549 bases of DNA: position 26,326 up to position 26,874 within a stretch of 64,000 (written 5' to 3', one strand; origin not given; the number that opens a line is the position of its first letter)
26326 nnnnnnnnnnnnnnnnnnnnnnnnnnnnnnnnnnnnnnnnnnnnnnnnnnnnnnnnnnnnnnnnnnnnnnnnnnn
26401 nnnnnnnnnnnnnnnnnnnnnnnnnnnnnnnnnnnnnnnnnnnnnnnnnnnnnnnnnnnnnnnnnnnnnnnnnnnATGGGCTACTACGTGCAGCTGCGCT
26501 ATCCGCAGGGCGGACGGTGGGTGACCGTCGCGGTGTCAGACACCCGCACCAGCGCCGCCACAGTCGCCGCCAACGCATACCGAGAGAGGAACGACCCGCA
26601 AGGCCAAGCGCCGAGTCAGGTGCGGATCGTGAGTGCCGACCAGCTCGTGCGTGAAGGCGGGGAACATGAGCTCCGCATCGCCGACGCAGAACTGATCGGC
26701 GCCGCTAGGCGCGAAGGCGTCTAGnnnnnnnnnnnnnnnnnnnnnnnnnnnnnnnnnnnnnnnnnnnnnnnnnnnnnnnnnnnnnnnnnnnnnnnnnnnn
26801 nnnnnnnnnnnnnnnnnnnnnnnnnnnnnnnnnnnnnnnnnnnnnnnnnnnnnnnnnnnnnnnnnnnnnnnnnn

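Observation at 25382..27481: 2.1 kb low-coding islet on the 3' side of tRNA-Ser(CGA)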

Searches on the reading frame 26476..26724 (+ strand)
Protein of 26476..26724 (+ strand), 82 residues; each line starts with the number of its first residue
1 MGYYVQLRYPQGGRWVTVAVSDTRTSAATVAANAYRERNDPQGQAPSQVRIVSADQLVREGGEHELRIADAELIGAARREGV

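Call 39: search_protein_families(library=phrogs, proteins=[window:26476-26724:+], max_evalue=0.01)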
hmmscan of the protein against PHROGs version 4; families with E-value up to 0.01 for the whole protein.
window:26476-26724:+ (82 aa): 1 family
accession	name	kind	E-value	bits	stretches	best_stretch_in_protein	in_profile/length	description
phrog_15891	-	unknown function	0.00035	21.8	1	1-32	2-31/61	-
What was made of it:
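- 26476..26724 (+): 82-aa gene for a small cytoplasmic protein of unknown function. It forms a self-contained promoter-gene-terminator unit. There is a weak match to phrog_15891 (E 3.5e-4, call 39).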

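Call 41: find_related_loci(query=A2, collection=viral_contigs, flank=10000)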
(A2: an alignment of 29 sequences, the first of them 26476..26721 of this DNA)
Query A2 (82 aa) in viral_contigs; peptide patterns used: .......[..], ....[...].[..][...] (x = any residue, [..] = any of these).
88 stretches matched a pattern, but none encodes a relative of the query by tblastn (E <= 1e-3).

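Call 47: predict_structure(alignment_id=A2)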
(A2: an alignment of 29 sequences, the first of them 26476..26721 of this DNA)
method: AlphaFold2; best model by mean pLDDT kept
length: 82 residues; sequences in the alignment: 29
mean_pLDDT: 82.2   pTM: 0.71
mean pLDDT of the five models: 82.2, 73.0, 72.8, 70.9, 70.5
residues with pLDDT >= 90: 12; 70-90: 63; 50-70: 6; < 50: 1
segments of 3 or more residues with pLDDT < 50: none
pLDDT, mean of each block of 10 residues (from residue 1): 84 82 80 82 83 90 88 75 48
secondary structure, 60 per line:
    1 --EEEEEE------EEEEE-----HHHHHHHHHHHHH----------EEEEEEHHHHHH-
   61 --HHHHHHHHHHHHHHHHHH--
elements in order: E3-8 E15-19 H25-37 E48-53 H54-59 H63-80
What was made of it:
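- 26476..26724 (+): AF2 pLDDT is 82, with a beta-beta-alpha-beta-alpha-alpha layout (call 47).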

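Call 53: fold_search(model_id=the predicted structure, library=pdb)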
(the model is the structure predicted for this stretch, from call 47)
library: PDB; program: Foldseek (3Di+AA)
matches with E <= 10: 367; with E <= 0.001: 0
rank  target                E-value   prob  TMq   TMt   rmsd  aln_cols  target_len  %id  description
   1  9e6q_AR               2.7e-01  0.47  0.31  0.33   5.7        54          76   18  Cryo-EM structure of the Pyrobaculum calidifontis 50S ribosomal subunit in complex with Dri (released 2024-11-20)
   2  5apn_S                5.7e-01  0.28  0.33  0.18   6.6        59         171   14  Structure of the yeast 60S ribosomal subunit in complex with Arx1, Alb1 and N-terminally tagged Rei1 (released 2015-12-16)
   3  7rur_A                6.1e-01  0.41  0.38  0.45   6.6        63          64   19  Crystal structure of the hexadecameric form of Rv3208A (released 2022-08-24)
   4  7rus_B                6.1e-01  0.41  0.37  0.44   6.3        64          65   17  Crystal structure of the octameric form of Rv3208A (released 2022-08-24)
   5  9bh5_CS               6.1e-01  0.16  0.28  0.16   6.1        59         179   19  High-resolution C. elegans 80S ribosome structure - class 1 (released 2024-09-04)
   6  7rur_C                6.5e-01  0.44  0.38  0.46   6.3        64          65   17  Crystal structure of the hexadecameric form of Rv3208A (released 2022-08-24)
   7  1zg2_MODEL_1_A        6.5e-01  0.13  0.31  0.29  10.2        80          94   14  Solution NMR structure of the UPF0213 protein BH0048 from Bacillus halodurans. Northeast Structural Genomics t (released 2005-06-21)
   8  4lk0_M                7.3e-01  0.33  0.35  0.49   4.1        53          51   17  Crystal Structure Analysis of the E.coli holoenzyme/T7 Gp2 complex (released 2013-11-13)
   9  2jxt_MODEL_1_A        7.3e-01  0.18  0.29  0.28   6.4        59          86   10  Solution structure of 50S ribosomal protein LX from Methanobacterium thermoautotrophicum. Northeast Structural (released 2007-12-11)
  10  6uz7_AS               8.3e-01  0.18  0.34  0.19   7.6        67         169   16  K.lactis 80S ribosome with p/PE tRNA and eIF5B (released 2020-01-15)
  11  4uje_CS               8.3e-01  0.11  0.26  0.16   6.2        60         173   18  Regulation of the mammalian elongation cycle by 40S subunit rolling: a eukaryotic-specific ribosome rearrangement (released 2014-07-16)
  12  6txb_A                8.9e-01  0.10  0.22  0.10   9.0        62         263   14  Crystal structure of Mindy1 mutant (P138A) in complex with Lys48 linked di-ubiquitin (released 2021-01-27)
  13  4v6u_Bl               9.4e-01  0.11  0.26  0.27   8.1        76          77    9  Promiscuous behavior of proteins in archaeal ribosomes revealed by cryo-EM: implications for evolution of eukaryotic  (released 2014-07-09)
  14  5jqs_A                9.4e-01  0.11  0.25  0.10  10.1        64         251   12  Crystal structure of deubiquitinase MINDY-1 in complex with Ubiquitin (released 2016-06-22)
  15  7rur_B                1.0e+00  0.33  0.38  0.46   6.6        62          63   19  Crystal structure of the hexadecameric form of Rv3208A (released 2022-08-24)
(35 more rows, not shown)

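Call 75: search_protein_families(library=padloc, proteins=[window:26476-26724:+], max_evalue=0.01)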
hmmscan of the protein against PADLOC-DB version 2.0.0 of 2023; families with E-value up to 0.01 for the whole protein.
window:26476-26724:+ (82 aa): 0 families

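Call 76: search_protein_families(library=ncbifam, proteins=[window:26476-26724:+], max_evalue=0.01)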
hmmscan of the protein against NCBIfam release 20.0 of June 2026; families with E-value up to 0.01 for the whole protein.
window:26476-26724:+ (82 aa): 0 families

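Call 78: fold_search(model_id=the predicted structure, library=viral)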
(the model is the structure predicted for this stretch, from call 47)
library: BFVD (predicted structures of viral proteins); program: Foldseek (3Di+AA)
matches with E <= 10: 1242; with E <= 0.001: 0
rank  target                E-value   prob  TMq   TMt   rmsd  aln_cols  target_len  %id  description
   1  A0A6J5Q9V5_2          1.8e-02  0.89  0.41  0.04  14.3        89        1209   16  Large polyvalent protein-associated domain-containing protein [uncultured Caudovirales phage]
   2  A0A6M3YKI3            4.6e-02  0.60  0.32  0.34   6.9        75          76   13  (no name in the UniProt tables at hand)
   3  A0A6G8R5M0            6.0e-02  0.77  0.38  0.44   7.9        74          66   16  Uncharacterized protein [Synechococcus phage S-N03]
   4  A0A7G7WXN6            7.2e-02  0.63  0.33  0.34   5.7        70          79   13  Uncharacterized protein [Rhizobium phage P9VFCI]
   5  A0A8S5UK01            7.7e-02  0.60  0.36  0.36  13.3        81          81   22  Uncharacterized protein [Podoviridae sp. ct9A73]
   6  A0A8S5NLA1            9.2e-02  0.96  0.51  0.60   3.6        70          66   14  AP2-like integrase N-terminal domain-containing protein [Siphoviridae sp. ctGfF74]
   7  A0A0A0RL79            9.2e-02  0.92  0.44  0.50   6.4        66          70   18  Uncharacterized protein [Streptomyces phage Jay2Jay]
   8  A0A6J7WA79            1.0e-01  0.85  0.42  0.48   5.1        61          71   20  Uncharacterized protein [uncultured Caudovirales phage]
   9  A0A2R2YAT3            1.1e-01  0.82  0.38  0.42   4.7        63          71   17  Uncharacterized protein [Pseudomonas phage PPSC2]
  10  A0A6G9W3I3            1.1e-01  0.51  0.33  0.34   8.4        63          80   21  (no name in the UniProt tables at hand)
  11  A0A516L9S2            1.2e-01  0.80  0.41  0.46   6.6        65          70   14  (no name in the UniProt tables at hand)
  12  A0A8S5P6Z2            1.2e-01  0.63  0.39  0.20  11.2        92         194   14  Uncharacterized protein [Herelleviridae sp. cttEB8]
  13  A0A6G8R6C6            1.3e-01  0.72  0.34  0.49   4.3        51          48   18  Uncharacterized protein [Synechococcus phage S-H34]
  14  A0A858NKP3            1.3e-01  0.85  0.39  0.54   3.7        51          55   14  (no name in the UniProt tables at hand)
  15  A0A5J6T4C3            1.3e-01  0.75  0.40  0.49   7.3        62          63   11  (no name in the UniProt tables at hand)
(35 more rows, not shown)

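Call 79: search_dna_similar(query=window:26476-26721:+, collection=phages, mode=protein, max_evalue=0.01, max_rows=10)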
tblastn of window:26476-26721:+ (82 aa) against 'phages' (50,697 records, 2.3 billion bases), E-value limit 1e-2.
No match.

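Call 82: search_dna_similar(query=window:26476-26721:+, collection=plasmids, mode=protein, max_evalue=0.01, max_rows=10)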
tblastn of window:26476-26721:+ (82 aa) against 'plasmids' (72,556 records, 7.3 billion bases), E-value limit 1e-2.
No match.

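Call 84: find_related_loci(query=A2, collection=metagenome_contigs, flank=6000)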
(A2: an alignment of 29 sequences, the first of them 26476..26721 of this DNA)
Query A2 (82 aa) in metagenome_contigs; peptide patterns used: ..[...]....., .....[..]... (x = any residue, [..] = any of these).
73 stretches matched a pattern; 5 encode a relative of the query (tblastn E <= 1e-3); 5 distinct loci.
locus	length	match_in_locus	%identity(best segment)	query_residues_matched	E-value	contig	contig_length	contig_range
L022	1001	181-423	77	2-82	5e-39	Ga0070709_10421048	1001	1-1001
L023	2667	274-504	77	2-78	1e-36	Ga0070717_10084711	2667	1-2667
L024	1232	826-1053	63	2-77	1e-23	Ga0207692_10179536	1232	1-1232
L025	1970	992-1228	54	2-80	2e-22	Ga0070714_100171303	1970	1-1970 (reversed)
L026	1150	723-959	58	2-79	1e-20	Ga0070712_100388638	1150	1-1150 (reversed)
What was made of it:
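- Tried and rejected: It returned only 5 short loci (call 84).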

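Call 103: search_protein_representatives(alignment_id=A2)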
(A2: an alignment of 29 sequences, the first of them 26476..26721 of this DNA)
Query: 29 sequences, 87 profile positions. Proteins with E-value up to 0.001 (for the whole library): 128; up to 1e-10: 56; up to 1e-30: 2. The best 128 are listed.
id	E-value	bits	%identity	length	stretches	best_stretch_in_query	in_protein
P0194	1.7e-34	134.0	-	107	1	1-85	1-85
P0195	3.4e-32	126.7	-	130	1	1-80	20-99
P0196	1.6e-29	118.1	-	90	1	1-82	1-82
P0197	1.7e-27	111.6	-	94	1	3-81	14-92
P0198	1.1e-26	109.0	-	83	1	3-81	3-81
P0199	6.9e-26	106.4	-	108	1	3-78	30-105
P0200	4.9e-23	97.3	-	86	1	5-77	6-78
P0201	1.0e-22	96.2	-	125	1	4-77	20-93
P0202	2.5e-22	95.0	-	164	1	3-82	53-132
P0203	3.1e-22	94.7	-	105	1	3-81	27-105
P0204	3.3e-22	94.6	-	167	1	3-82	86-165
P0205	2.0e-21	92.1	-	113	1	5-76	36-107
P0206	2.9e-20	88.4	-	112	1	5-72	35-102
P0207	1.1e-19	86.6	-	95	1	3-75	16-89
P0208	1.5e-19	86.2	-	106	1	4-83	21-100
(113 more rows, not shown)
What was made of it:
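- Checked: The 82-aa family has 128 cluster representatives (call 103).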

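Call 105: search_protein_families(library=pfam, alignment_id=A7, max_evalue=0.01)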
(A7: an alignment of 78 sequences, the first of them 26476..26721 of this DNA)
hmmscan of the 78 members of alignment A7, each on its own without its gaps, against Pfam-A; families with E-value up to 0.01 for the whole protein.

A. member 1, window:26476-26721:+ (82 aa): 0 families

B. families by the number of members that match (of 78 scanned): 24 families
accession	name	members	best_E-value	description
PF13384.12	HTH_23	2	1.8e-05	Homeodomain-like domain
PF20579.4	LapA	1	9.5e-62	LapA domain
PF03160.20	Calx-beta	1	3.7e-37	Calx-beta domain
PF18591.6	IMP2_C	1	4.6e-13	Immune Mapped Protein 2 (IMP2) C-terminal domain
PF18911.6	PKD_4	1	1.1e-11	PKD domain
PF06030.18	WxLIP_PGBD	1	3.4e-10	WxL Interacting Protein, peptidoglycan binding domain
PF13550.12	Phage-tail_3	1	1.9e-09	Putative phage tail protein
PF13466.11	STAS_2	1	8.1e-09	STAS domain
PF10622.14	Ehbp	1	3.3e-07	Energy-converting hydrogenase B subunit P (EhbP)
PF01740.26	STAS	1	4.4e-07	STAS domain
PF13031.12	DUF3892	1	1.5e-06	Protein of unknown function (DUF3892)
PF06674.16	DUF1176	1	1.5e-05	Protein of unknown function (DUF1176)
PF21114.3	DDR1-2_DS-like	1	1.6e-05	Discoidin domain-containing receptor 1/2, DS-like domain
PF23610.1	VWA7_4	1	0.00012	VWA7 beta-sandwich domain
PF05737.18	Collagen_bind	1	0.00029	Collagen binding domain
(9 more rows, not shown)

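Call 106: search_solved_structures(query=A2, max_evalue=1)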
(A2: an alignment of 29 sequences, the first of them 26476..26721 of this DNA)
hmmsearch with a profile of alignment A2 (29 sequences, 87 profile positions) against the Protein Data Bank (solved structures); distinct sequences matched with E-value up to 1: 4.
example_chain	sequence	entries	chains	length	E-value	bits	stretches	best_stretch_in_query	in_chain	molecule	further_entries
5wgc_A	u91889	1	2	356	0.19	15.2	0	12-61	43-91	Daunorubicin-doxorubicin polyketide synthase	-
4xs7_A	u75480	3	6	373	0.21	15.1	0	12-61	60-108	Daunorubicin-doxorubicin polyketide synthase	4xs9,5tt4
4xsa_A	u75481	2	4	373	0.22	15.1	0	12-61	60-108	Daunorubicin-doxorubicin polyketide synthase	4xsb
6s5y_A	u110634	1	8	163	0.8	13.3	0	7-48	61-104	Group B streptococcal R4 surface protein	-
